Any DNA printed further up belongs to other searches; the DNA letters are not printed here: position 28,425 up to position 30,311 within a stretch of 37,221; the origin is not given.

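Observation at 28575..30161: Archaeal-type (group II-like) chaperonin embedded in the HrcA/CIRCE heat-shock operon between hrcA and grpE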

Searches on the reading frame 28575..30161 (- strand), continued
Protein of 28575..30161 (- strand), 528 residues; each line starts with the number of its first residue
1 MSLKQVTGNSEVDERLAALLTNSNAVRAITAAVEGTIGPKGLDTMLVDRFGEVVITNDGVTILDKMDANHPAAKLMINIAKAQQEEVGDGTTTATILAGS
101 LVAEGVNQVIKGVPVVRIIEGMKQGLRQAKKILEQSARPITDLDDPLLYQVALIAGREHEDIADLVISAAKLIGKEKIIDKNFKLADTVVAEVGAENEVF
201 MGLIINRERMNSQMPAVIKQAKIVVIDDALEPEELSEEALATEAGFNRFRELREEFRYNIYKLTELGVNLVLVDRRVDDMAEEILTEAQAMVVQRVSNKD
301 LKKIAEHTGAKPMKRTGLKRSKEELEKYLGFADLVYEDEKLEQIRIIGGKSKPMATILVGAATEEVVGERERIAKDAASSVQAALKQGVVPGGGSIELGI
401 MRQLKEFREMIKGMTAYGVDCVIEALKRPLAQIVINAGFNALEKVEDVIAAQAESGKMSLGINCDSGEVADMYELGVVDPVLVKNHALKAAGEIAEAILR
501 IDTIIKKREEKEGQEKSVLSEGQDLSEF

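Call 15: search_solved_structures(query=window:28575-30161:-, max_evalue=1e-69, show_alignments=5)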
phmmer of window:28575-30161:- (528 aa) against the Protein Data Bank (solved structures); distinct sequences matched with E-value up to 1e-69: 10.
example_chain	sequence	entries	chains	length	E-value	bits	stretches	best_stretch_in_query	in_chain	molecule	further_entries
9rwq_N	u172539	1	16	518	1.3e-198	663.8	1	1-510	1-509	Ancestral Group II Chaperonin (ACII)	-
5x9u_A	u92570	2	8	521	1.5e-140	472.4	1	7-513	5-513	Thermosome, alpha subunit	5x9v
9rwp_A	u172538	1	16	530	8.8e-86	291.8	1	17-508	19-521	Ancestral Group II Chaperonin (ACII)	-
1a6d_A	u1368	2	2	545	4.2e-71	243.4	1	18-509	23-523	THERMOSOME (ALPHA SUBUNIT)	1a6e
1q3r_A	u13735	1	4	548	1.7e-70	241.4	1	22-513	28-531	Thermosome alpha subunit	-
6xhi_A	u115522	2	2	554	2.8e-70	240.7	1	17-518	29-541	Thermosome subunit beta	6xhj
4xcg_B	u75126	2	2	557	2.9e-70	240.6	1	17-518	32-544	Thermosome subunit beta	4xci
4xcd_A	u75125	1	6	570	3.1e-70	240.5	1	17-518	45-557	Thermosome subunit beta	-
3j1e_A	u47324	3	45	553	3.4e-70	240.4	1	18-517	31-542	Chaperonin beta subunit | Chaperonin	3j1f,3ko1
1q3s_A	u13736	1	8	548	4.9e-70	239.9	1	22-513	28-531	Thermosome alpha subunit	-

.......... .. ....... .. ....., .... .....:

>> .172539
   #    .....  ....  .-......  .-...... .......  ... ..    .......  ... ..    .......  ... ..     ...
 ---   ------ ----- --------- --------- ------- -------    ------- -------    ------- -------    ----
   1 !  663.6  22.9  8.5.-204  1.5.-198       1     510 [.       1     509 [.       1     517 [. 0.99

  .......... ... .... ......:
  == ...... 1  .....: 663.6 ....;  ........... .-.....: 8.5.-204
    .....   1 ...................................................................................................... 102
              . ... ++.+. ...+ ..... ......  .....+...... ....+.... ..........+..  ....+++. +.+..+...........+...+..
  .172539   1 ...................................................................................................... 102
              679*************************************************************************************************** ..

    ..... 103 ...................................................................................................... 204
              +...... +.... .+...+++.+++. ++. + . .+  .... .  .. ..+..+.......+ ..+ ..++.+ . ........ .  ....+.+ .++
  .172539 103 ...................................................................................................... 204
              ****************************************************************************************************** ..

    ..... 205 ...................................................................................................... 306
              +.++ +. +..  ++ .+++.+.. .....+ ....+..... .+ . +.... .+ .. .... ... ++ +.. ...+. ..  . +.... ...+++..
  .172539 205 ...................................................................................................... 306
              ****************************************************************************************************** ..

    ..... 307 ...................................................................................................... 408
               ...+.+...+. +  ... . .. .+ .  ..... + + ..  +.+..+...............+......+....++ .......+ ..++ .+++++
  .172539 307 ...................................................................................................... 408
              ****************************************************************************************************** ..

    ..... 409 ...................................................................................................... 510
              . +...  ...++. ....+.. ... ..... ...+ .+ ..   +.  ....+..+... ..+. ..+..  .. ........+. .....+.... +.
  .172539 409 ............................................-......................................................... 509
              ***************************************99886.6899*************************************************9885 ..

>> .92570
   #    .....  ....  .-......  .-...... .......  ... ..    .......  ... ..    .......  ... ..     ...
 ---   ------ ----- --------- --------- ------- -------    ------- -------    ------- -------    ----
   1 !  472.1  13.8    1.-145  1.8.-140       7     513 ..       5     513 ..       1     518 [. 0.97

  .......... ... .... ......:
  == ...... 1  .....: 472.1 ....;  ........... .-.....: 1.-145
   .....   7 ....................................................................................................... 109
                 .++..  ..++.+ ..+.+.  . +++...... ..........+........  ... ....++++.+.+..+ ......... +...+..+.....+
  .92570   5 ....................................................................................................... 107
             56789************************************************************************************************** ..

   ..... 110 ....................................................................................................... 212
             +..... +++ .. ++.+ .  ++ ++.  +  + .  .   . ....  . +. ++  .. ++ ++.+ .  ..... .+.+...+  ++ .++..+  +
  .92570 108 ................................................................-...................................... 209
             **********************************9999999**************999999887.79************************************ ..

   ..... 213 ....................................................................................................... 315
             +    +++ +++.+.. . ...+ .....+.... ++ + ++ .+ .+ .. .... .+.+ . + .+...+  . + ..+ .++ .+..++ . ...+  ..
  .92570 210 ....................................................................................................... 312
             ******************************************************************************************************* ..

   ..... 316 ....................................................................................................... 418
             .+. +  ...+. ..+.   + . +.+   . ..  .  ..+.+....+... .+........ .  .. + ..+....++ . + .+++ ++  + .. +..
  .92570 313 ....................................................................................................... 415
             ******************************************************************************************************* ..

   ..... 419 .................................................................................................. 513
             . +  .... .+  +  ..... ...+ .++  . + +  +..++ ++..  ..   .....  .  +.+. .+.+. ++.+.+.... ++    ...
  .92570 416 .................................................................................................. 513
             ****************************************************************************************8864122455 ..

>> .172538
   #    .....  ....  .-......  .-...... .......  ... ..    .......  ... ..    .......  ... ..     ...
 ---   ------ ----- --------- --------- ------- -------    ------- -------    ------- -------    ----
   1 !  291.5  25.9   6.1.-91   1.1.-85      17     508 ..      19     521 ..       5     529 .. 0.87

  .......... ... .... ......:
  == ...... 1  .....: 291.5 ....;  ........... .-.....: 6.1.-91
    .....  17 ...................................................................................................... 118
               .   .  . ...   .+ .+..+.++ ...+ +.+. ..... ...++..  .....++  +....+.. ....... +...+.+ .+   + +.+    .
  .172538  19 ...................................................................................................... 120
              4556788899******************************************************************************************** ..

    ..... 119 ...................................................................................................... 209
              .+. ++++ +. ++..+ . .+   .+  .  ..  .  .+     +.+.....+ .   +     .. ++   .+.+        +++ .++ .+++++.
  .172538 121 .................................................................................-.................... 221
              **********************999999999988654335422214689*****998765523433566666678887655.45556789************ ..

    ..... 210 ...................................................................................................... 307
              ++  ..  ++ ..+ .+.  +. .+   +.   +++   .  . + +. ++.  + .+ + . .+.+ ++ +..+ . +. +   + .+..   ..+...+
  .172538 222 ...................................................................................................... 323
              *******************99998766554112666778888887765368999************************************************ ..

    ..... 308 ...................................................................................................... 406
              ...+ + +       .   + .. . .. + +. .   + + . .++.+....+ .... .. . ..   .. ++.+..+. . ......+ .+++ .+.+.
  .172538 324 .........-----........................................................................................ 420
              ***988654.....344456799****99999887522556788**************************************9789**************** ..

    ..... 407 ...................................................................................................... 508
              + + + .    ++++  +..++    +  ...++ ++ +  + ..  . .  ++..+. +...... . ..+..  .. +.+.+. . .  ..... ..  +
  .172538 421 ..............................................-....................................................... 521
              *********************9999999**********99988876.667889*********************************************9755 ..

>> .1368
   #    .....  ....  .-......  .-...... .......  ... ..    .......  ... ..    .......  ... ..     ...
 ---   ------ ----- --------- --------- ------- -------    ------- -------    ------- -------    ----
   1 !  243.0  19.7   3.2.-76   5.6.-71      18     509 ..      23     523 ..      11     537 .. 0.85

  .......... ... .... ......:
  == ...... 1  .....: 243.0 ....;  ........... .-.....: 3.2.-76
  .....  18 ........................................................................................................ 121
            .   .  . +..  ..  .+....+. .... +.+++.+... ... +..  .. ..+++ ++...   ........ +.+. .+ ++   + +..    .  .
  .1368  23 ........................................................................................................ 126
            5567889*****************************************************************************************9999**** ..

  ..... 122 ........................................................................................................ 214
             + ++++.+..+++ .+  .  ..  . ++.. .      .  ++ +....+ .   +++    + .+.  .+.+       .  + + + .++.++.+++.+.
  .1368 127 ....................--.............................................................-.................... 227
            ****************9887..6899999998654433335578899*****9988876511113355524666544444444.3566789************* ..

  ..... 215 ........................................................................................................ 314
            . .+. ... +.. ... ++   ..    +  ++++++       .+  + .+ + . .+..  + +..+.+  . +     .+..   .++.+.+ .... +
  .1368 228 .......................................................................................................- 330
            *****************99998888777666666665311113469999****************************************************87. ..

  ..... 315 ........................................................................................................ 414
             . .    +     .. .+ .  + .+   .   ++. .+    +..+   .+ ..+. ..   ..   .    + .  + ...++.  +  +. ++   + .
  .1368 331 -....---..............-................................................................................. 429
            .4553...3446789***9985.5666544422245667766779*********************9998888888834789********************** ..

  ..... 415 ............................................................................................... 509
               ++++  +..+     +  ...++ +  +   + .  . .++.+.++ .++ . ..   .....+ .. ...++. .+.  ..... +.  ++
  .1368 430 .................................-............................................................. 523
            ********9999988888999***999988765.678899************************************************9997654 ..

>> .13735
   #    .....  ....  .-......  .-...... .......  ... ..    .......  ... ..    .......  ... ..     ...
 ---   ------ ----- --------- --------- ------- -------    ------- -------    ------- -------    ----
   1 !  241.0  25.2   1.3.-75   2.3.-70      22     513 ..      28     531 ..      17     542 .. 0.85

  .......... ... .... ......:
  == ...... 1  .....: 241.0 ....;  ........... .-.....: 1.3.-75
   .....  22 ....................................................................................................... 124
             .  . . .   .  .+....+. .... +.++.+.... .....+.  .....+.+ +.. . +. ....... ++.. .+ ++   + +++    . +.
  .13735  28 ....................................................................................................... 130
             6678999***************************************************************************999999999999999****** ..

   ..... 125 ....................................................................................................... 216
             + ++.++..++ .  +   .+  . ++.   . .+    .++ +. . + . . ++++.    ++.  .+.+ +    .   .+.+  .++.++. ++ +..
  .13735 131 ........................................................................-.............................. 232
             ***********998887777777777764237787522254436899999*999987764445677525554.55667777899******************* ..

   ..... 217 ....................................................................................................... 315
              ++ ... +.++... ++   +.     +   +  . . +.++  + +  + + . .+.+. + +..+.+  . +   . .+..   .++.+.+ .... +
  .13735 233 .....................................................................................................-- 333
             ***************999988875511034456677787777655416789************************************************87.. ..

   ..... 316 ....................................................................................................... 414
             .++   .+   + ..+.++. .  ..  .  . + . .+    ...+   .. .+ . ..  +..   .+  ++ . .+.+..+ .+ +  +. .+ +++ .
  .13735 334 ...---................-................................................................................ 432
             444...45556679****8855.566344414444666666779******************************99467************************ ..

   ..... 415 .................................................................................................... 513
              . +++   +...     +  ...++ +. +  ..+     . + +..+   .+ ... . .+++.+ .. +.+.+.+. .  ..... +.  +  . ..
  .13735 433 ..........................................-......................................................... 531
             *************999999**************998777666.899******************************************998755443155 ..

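Call 16: find_encoding_contigs(protein=P0001, flank=10000, max_places=2)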
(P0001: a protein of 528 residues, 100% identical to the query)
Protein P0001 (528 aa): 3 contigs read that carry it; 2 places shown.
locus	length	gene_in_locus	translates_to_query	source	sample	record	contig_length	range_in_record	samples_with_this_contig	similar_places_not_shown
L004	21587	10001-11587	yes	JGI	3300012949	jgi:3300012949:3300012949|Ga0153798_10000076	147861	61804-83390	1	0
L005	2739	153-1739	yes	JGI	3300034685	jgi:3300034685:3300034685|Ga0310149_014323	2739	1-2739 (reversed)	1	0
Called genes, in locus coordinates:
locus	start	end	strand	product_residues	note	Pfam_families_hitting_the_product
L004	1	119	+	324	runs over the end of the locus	PF13379:NMT1_2, PF09084:NMT1, PF12974:Phosphonate-bd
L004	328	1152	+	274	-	PF00528:BPD_transp_1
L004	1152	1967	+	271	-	PF00005:ABC_tran, PF13304:AAA_21 (faint)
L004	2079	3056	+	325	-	PF06144:DNA_pol3_delta, PF21694:DNA_pol3_delta_C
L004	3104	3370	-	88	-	PF01649:Ribosomal_S20p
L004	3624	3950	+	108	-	PF04020:Phage_holin_4_2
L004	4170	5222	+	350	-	PF07454:SpoIIP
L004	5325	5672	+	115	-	-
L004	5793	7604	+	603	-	PF00009:GTP_EFTU, PF22042:EF-G_D2 (weak), PF03144:GTP_EFTU_D2, PF00679:EFG_C, PF06421:LepA_C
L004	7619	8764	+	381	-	PF04055:Radical_SAM, PF06969:HemN_C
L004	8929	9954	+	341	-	PF01628:HrcA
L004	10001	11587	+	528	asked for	PF00118:Cpn60_TCP1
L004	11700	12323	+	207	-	PF01025:GrpE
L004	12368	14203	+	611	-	PF00012:HSP70, PF06723:MreB_Mbl, PF00012:HSP70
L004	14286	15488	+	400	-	PF00226:DnaJ, PF01556:DnaJ_C, PF15777:Anti-TRAP (faint), PF00684:DnaJ_CXXCXGXG, PF27439:DnaJ_C_2 (faint)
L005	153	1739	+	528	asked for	PF00118:Cpn60_TCP1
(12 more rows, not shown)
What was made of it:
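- The identical protein was recovered from a second sample (call 16).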

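Call 22: find_encoding_contigs(protein=P0013, flank=5000, max_places=1)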
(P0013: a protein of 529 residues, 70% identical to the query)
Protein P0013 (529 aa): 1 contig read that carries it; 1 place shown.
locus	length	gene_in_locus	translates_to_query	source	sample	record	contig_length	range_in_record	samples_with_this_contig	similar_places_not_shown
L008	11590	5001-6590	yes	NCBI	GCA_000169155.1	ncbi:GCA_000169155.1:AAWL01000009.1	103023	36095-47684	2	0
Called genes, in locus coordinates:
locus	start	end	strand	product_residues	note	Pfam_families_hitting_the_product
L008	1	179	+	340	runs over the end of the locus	PF07454:SpoIIP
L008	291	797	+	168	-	-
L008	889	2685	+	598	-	PF00009:GTP_EFTU, PF22042:EF-G_D2, PF03144:GTP_EFTU_D2, PF00679:EFG_C, PF06421:LepA_C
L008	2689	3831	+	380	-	PF04055:Radical_SAM, PF06969:HemN_C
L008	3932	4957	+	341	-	PF01628:HrcA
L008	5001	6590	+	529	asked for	PF00118:Cpn60_TCP1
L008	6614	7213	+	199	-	PF01025:GrpE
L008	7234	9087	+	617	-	PF00012:HSP70, PF06723:MreB_Mbl, PF00012:HSP70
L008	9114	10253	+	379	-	PF00226:DnaJ, PF01556:DnaJ_C, PF27659:CHP02642 (faint), PF00684:DnaJ_CXXCXGXG, PF27439:DnaJ_C_2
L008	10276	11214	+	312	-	PF06325:PrmA, PF01135:PCMT (weak), PF05175:MTS, PF02475:TRM5-TYW2_MTfase, PF13847:Methyltransf_31, PF08241:Methyltransf_11 (weak), PF13649:Methyltransf_25 (weak)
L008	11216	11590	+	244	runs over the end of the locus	PF20260:PUA_4, PF04452:Methyltrans_RNA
